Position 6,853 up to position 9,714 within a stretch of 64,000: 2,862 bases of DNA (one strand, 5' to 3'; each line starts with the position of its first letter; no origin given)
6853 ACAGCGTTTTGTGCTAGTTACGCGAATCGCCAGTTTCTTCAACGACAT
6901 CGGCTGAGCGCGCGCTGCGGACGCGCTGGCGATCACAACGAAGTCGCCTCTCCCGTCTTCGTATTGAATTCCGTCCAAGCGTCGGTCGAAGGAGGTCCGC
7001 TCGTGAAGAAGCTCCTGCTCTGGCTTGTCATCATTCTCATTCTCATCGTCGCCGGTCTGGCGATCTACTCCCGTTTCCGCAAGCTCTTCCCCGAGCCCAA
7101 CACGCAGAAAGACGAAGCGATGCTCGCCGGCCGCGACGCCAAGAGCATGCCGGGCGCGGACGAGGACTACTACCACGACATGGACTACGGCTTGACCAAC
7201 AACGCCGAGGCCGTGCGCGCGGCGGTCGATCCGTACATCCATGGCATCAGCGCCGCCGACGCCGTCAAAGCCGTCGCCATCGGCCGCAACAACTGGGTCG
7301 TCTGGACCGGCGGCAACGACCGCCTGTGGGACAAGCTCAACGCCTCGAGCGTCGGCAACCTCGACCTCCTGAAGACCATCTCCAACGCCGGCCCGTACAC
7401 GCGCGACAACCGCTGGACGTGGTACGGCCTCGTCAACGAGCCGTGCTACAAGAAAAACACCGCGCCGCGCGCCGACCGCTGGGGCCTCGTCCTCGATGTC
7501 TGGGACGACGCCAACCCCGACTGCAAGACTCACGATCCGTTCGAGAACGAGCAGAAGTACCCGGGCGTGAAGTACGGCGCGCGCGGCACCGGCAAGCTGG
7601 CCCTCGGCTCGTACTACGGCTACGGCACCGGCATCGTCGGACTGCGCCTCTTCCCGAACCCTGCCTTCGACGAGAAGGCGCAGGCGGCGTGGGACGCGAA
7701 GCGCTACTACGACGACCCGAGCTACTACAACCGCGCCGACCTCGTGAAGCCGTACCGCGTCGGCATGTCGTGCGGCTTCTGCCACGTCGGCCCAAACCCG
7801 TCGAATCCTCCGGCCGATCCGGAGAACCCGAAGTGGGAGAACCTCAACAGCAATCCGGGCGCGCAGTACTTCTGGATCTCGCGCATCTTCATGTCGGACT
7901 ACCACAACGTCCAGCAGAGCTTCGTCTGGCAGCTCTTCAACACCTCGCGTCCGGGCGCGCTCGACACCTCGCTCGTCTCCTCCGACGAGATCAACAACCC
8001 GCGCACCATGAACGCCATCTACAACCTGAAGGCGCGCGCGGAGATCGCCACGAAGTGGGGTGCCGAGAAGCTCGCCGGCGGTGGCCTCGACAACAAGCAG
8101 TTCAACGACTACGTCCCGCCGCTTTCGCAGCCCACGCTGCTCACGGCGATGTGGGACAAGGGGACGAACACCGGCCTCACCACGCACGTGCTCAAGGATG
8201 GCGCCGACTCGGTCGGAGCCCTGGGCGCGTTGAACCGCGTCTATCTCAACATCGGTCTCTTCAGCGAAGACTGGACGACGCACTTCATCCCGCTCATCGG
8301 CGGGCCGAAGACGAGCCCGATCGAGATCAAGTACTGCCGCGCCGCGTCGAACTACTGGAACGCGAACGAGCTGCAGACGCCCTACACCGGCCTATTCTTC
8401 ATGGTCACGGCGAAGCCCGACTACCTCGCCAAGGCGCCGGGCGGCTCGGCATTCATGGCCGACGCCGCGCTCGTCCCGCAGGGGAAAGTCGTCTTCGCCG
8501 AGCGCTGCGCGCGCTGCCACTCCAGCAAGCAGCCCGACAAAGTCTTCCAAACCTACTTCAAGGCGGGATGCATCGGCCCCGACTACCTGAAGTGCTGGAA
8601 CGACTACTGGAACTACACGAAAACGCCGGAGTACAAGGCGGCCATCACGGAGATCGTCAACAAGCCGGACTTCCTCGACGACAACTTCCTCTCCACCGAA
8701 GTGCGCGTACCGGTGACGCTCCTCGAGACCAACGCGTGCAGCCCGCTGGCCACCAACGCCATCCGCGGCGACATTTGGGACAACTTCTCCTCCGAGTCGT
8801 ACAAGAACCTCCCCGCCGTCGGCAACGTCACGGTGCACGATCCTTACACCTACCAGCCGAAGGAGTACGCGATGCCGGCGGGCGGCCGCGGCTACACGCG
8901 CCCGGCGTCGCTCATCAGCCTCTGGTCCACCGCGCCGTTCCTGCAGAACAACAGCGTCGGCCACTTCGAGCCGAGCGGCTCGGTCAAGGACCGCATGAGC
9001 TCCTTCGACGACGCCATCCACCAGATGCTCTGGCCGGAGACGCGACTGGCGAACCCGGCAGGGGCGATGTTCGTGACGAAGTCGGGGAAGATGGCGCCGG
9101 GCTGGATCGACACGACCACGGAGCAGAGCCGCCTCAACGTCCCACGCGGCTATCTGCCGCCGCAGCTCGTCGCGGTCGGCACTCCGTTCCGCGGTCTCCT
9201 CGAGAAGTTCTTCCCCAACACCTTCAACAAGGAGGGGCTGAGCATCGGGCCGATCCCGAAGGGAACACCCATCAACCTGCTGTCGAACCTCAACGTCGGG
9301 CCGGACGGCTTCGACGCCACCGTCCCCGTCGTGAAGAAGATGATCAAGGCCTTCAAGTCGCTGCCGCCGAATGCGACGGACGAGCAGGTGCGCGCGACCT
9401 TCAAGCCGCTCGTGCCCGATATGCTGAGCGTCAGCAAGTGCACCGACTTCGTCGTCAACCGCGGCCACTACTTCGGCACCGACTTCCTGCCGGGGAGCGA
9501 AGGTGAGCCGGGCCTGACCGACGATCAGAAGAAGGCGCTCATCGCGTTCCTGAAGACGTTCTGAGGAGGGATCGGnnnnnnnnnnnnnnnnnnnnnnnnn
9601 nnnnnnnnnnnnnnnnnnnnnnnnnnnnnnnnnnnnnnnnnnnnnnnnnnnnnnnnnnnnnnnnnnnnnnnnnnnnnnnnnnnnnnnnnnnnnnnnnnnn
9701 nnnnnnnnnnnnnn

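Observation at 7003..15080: Duplicated redox module: two paralogous giant di-heme cytochromes c flanking a GMC flavoprotein and a catalase-related heme protein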

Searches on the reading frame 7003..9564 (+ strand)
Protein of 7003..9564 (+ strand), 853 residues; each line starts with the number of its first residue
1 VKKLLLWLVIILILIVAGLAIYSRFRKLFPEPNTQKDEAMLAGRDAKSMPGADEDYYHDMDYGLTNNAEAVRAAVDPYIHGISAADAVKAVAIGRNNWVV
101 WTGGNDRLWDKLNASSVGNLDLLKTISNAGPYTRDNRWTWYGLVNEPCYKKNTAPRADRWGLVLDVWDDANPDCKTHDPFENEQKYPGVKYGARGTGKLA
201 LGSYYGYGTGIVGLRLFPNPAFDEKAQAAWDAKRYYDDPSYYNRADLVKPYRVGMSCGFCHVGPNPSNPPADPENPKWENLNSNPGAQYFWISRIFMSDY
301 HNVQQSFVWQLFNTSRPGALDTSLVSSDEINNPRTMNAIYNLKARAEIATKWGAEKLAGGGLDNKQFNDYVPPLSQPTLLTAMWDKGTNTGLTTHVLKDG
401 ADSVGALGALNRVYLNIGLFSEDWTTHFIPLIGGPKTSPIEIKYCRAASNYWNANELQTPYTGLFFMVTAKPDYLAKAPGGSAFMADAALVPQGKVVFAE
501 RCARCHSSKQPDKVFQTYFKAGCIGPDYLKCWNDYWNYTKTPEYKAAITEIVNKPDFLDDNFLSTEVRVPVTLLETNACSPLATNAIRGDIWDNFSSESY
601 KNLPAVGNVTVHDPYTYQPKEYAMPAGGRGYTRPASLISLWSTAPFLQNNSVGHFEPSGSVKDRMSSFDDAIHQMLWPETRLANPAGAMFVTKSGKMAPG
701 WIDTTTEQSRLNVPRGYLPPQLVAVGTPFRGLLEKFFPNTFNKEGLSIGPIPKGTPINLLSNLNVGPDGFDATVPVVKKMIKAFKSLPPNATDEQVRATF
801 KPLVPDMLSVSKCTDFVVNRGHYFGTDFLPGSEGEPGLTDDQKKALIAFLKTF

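Call 7: search_protein_families(library=pfam, proteins=[window:7003-9564:+], max_evalue=0.01)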
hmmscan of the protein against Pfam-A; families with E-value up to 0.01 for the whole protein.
window:7003-9564:+ (853 aa): 2 families
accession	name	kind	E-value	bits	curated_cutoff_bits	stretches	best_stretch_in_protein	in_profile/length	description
PF00034.26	Cytochrom_C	-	0.0019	19.9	21.3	0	493-510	3-20/90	Cytochrome c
PF13442.11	Cytochrome_CBB3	-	0.0034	18.1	27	0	491-509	3-21/68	Cytochrome C oxidase, cbb3-type, subunit III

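Call 9: search_protein_families(library=ncbifam, proteins=[window:7003-9564:+], max_evalue=0.01)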
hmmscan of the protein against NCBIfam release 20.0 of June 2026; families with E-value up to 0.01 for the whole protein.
window:7003-9564:+ (853 aa): 1 family
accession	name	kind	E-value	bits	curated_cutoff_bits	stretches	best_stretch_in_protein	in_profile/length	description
NF040606.1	CytoC_perox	subfamily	2.5e-09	36.9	150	1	486-653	293-447/524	di-heme-cytochrome C peroxidase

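Call 10: search_solved_structures(query=window:7003-9564:+, max_evalue=1, show_alignments=2)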
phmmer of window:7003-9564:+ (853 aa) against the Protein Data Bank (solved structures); distinct sequences matched with E-value up to 1: 1.
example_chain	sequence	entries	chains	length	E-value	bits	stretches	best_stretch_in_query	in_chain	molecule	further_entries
2hfq_A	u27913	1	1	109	0.84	10.6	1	490-519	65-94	Hypothetical protein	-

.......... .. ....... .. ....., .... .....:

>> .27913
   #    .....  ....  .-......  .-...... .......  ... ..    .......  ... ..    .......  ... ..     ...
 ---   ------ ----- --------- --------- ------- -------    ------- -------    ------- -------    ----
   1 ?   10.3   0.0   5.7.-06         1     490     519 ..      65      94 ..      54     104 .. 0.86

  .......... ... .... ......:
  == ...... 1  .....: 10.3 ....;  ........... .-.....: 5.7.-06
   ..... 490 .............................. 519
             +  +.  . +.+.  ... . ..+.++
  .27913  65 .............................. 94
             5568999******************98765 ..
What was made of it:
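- The cytochrome is not tri-haem and has no similarity to known acceptor subunits (calls 7, 10).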

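Call 12: find_homologous_proteins(query=window:7003-9564:+)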
Query window:7003-9564:+ (853 aa): 6609 proteins with E <= 0.001 among 8000 candidates; the best 120 are listed.
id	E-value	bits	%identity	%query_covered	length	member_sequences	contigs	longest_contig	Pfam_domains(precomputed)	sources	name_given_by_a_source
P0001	0.0e+0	1887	92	100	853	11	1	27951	-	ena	-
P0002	0.0e+0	1710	84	100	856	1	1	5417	-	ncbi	-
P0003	0.0e+0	1698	84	100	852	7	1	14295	-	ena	-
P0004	0.0e+0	1685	83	98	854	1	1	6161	-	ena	-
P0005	0.0e+0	1657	82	98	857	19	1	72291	-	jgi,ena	-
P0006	0.0e+0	1655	83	100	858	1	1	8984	-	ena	-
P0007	0.0e+0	1643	82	98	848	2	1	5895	-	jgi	-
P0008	0.0e+0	1636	81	100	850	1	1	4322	-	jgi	jgi:hypothetical protein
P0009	0.0e+0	1589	79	100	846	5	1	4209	-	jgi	-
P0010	0.0e+0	1579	79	100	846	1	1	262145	-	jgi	jgi:hypothetical protein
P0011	0.0e+0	1572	79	100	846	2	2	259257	-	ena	-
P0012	0.0e+0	1555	79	97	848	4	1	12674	-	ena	-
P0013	0.0e+0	1543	78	100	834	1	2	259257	-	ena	-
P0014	0.0e+0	1408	71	98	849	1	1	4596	-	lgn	-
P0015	0.0e+0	1378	72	96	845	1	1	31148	-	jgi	jgi:hypothetical protein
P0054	0.0e+0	1234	65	98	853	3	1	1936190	-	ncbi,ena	-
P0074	0.0e+0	1202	64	100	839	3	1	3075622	-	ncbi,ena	-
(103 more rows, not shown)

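Call 14: find_encoding_contigs(protein=P0074, flank=10000, max_places=3)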
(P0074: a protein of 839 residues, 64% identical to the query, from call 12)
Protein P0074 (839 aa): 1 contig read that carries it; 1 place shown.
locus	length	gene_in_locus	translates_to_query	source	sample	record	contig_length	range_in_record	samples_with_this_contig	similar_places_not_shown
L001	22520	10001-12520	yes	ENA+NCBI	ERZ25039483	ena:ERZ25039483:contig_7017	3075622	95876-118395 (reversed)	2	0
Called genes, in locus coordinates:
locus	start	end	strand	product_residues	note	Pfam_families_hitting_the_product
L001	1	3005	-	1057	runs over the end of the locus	PF12837:Fer4_6 (faint), PF12838:Fer4_7 (weak), PF13183:Fer4_8 (faint)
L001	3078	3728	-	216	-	PF02085:Cytochrom_CIII (faint), PF14522:Cytochrome_C7 (weak), PF14537:Cytochrom_c3_2 (weak)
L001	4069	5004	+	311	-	PF01040:UbiA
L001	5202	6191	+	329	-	PF00005:ABC_tran, PF13304:AAA_21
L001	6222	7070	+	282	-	PF01061:ABC2_membrane, PF12698:ABC2_membrane_3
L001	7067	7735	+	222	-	PF00578:AhpC-TSA (weak), PF02630:SCO1-SenC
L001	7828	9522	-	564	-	PF05922:Inhibitor_I9, PF00082:Peptidase_S8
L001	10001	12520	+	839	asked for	-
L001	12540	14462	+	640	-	PF00732:GMC_oxred_N, PF00890:FAD_binding_2 (faint), PF01266:DAO (faint), PF13450:NAD_binding_8 (weak), PF05199:GMC_oxred_C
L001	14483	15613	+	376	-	PF14224:DUF4331 (weak)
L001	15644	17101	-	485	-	PF03315:SDH_beta, PF03313:SDH_alpha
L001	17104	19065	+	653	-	-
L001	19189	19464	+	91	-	-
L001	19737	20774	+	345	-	PF00356:LacI, PF00532:Peripla_BP_1, PF13407:Peripla_BP_4, PF13377:Peripla_BP_3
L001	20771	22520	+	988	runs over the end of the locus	PF13620:CarboxypepD_reg, PF07715:Plug (weak), PF25183:OMP_b-brl_4, PF00593:TonB_dep_Rec_b-barrel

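Call 15: find_encoding_contigs(protein=P0054, flank=10000, max_places=3)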
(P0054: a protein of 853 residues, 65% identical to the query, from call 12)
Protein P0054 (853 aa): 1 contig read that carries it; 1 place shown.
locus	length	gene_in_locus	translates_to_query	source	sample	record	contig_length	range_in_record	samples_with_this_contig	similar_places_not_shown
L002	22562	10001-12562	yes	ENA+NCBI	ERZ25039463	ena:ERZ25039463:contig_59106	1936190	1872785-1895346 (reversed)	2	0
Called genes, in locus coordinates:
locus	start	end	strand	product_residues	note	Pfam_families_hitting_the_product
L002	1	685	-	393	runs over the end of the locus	PF13428:TPR_14 (faint), PF14559:TPR_19 (faint), PF11846:Wzy_C_2 (faint), PF07719:TPR_2 (faint), PF13174:TPR_6 (faint), PF13424:TPR_12 (faint), PF25064:ARM_TT21_5th (faint)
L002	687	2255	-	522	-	PF14224:DUF4331 (weak)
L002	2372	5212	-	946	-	PF03098:An_peroxidase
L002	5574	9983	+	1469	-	-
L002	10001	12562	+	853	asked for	-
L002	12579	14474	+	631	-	PF00732:GMC_oxred_N, PF13450:NAD_binding_8 (weak), PF05199:GMC_oxred_C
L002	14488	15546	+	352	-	-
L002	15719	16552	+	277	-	PF14339:DUF4394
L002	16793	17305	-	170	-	PF12973:Cupin_7, PF07883:Cupin_2 (weak)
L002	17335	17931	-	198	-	PF04542:Sigma70_r2, PF08281:Sigma70_r4_2, PF04545:Sigma70_r4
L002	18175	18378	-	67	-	-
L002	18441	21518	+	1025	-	PF13191:AAA_16, PF13401:AAA_22 (weak)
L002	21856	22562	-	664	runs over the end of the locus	-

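Call 18: search_solved_structures(query=A1, max_evalue=10, show_alignments=3)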
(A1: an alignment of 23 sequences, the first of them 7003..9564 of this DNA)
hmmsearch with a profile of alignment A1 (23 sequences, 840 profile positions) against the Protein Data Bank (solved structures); distinct sequences matched with E-value up to 10: 10.
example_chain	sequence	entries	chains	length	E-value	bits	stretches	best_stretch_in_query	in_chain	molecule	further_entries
3mk7_C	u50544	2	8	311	0.3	12.2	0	475-505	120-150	Cytochrome c oxidase, cbb3-type, subunit P | Cbb3-type cytochrome c oxidase subunit CcoP1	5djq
1ls9_A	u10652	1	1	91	0.38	11.8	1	483-515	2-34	CYTOCHROME C6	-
4wfc_A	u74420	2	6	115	0.53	11.3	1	35-82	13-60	Exosome complex exonuclease RRP6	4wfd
2hfq_A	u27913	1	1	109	0.55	11.3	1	488-518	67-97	Hypothetical protein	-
4nfg_B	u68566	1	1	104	0.59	11.2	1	487-507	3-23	Cytochrome c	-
9msz_A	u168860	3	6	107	0.73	10.9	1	486-505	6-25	Cytochrome c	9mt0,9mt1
9ry8_A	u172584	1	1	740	0.84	10.7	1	384-534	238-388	PfaBs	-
8smr_G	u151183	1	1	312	0.97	10.5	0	479-505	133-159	Cbb3-type cytochrome c oxidase subunit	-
7jrg_D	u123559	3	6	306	1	10.4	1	481-506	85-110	cytochrome c1-2, heme protein, mitochondrial | CYC1 (cyt c1)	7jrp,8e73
8zno_D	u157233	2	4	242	2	9.4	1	481-506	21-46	Cytochrome c domain-containing protein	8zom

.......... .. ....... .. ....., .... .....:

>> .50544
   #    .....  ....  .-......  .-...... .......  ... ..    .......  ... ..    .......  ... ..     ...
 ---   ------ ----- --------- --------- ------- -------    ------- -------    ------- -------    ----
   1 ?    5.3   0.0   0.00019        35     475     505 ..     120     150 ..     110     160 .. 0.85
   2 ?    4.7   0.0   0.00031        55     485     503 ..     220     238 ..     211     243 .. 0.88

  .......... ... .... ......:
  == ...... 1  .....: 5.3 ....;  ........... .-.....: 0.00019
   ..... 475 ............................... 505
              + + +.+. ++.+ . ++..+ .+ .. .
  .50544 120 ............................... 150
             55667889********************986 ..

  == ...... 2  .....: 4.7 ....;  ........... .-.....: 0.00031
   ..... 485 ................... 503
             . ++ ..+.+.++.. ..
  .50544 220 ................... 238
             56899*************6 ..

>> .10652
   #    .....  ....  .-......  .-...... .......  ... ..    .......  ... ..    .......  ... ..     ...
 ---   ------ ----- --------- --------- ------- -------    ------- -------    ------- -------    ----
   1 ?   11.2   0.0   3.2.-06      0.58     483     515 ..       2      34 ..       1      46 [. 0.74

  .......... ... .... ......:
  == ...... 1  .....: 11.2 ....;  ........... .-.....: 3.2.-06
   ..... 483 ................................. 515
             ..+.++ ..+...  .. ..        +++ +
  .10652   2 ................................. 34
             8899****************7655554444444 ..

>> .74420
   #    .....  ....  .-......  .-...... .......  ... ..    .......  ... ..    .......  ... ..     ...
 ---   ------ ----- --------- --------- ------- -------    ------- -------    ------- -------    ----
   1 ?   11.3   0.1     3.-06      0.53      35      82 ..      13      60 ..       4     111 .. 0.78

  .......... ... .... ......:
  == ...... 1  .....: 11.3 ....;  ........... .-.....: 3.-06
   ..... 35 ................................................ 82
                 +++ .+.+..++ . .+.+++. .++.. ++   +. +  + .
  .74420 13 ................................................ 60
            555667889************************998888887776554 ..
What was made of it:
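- On Bacterial cytochrome c peroxidase / MauG (Pfam CCP_MauG): No PDB sequence hit (calls 10, 18).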

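Call 24: find_related_loci(query=A1, collection=genome_contigs, flank=8000)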
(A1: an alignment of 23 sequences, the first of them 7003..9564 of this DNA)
Query A1 (853 aa) in genome_contigs; peptide patterns used: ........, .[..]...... (x = any residue, [..] = any of these).
599 stretches matched a pattern (row limit reached: there are more); 586 encode a relative of the query (tblastn E <= 1e-3); the best 80 are kept; 80 distinct loci.
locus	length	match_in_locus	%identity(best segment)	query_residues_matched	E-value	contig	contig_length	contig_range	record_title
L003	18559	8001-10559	92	1-853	0e+0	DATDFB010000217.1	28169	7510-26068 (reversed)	MAG TPA_asm: Thermoanaerobaculia bacterium isolate SMAG_U215 k141_695399, whole genome shotgun sequence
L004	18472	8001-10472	67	1-853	0e+0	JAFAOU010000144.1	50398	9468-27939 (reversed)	MAG: Acidobacteriota bacterium isolate CP_BM_ER_20 BM_ER_k147_3305631, whole genome shotgun sequence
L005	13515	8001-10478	66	1-853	0e+0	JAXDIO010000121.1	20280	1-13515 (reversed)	MAG: Thermoanaerobaculia bacterium isolate BP_55 scaffold_915763, whole genome shotgun sequence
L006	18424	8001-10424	66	30-853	0e+0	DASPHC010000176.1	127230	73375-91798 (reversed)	MAG TPA_asm: Thermoanaerobaculia bacterium isolate SMAG_U11946 k141_3335007, whole genome shotgun sequence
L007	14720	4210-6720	64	1-853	0e+0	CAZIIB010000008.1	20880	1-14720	MAG TPA_asm: uncultured Thermoanaerobaculia bacterium isolate SRP214966_co3_65 genome assembly, contig: NODE_3365_length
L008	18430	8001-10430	65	30-853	0e+0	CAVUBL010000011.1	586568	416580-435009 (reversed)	MAG: uncultured Acidobacteriota bacterium isolate MFD05684.bin.1.267 genome assembly, contig: contig_28610, whole genome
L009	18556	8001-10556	62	36-853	0e+0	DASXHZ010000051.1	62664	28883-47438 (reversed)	MAG TPA_asm: Thermoanaerobaculia bacterium isolate SMAG_U5208 k141_1122066, whole genome shotgun sequence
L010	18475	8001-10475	60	30-853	0e+0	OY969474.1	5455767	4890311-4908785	MAG: uncultured Acidobacteriota bacterium isolate MFD05747.bin.1.131 genome assembly, chromosome: 1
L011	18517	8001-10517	60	4-853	0e+0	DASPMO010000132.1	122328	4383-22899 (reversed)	MAG TPA_asm: Thermoanaerobaculia bacterium isolate SMAG_U12094 k141_392975, whole genome shotgun sequence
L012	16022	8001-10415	62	37-853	0e+0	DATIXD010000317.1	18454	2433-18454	MAG TPA_asm: Methylococcaceae bacterium isolate SMAG_U15240 k141_3409317, whole genome shotgun sequence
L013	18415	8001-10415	61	36-853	0e+0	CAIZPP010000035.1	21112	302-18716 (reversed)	MAG: uncultured Methylococcaceae bacterium isolate C-4_bin-130 genome assembly, contig: bin-130:035/344, whole genome sh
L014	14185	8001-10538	60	9-853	0e+0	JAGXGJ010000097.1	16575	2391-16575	MAG: Methylococcaceae bacterium isolate LH_M36 k141_806002, whole genome shotgun sequence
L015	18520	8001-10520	59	3-853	0e+0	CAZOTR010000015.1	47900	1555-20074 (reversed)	MAG TPA_asm: uncultured Methylococcaceae bacterium isolate binchicken_co322_108 genome assembly, contig: NODE_1327_lengt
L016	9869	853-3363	59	1-851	0e+0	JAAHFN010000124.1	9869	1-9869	MAG: Oscillatoria sp. SIO1A7 1A7_NODE_124, whole genome shotgun sequence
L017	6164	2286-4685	60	36-853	0e+0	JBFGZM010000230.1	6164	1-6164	MAG: Marinobacterium sp. isolate Mix_sand06.2021.04.G.47 k141_1393108_length_6164_cov_33.5195, whole genome shotgun sequ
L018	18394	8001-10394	60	36-853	0e+0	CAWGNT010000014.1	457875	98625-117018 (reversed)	MAG: uncultured Gammaproteobacteria bacterium isolate MFD05684.bin.1.156 genome assembly, contig: contig_39458, whole ge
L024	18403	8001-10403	61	36-853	0e+0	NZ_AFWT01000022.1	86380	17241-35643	Thiorhodococcus drewsii AZ1 ctg190, whole genome shotgun sequence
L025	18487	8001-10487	59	5-853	0e+0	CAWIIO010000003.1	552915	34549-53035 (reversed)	MAG: uncultured beta proteobacterium isolate MFD04944.bin.1.137 genome assembly, contig: contig_14577, whole genome shot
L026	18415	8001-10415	59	31-853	0e+0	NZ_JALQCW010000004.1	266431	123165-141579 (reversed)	Pseudomonas morbosilactucae strain MAFF 302030 302030_contig_4, whole genome shotgun sequence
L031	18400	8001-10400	59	36-853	0e+0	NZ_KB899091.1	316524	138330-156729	Marinobacterium rhizophilum DSM 18822 F451DRAFT_scaffold00003.3, whole genome shotgun sequence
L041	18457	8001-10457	59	36-853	0e+0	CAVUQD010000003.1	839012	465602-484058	MAG: uncultured Alphaproteobacteria bacterium isolate MFD01689.bin.1.51 genome assembly, contig: contig_19633, whole gen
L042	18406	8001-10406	58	36-853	0e+0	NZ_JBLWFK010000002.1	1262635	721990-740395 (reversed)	Haliea sp. E17 contig_2, whole genome shotgun sequence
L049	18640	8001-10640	54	1-853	0e+0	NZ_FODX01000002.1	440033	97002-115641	Nitrosovibrio sp. Nv6, whole genome shotgun sequence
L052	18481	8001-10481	56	36-853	0e+0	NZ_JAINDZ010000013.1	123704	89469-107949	Methylosinus sp. Sm6 NODE_13_length_123704_cov_67.430852, whole genome shotgun sequence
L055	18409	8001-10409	58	30-853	0e+0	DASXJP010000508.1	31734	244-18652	MAG TPA_asm: Thermoanaerobaculia bacterium isolate SMAG_U5251 k141_939620, whole genome shotgun sequence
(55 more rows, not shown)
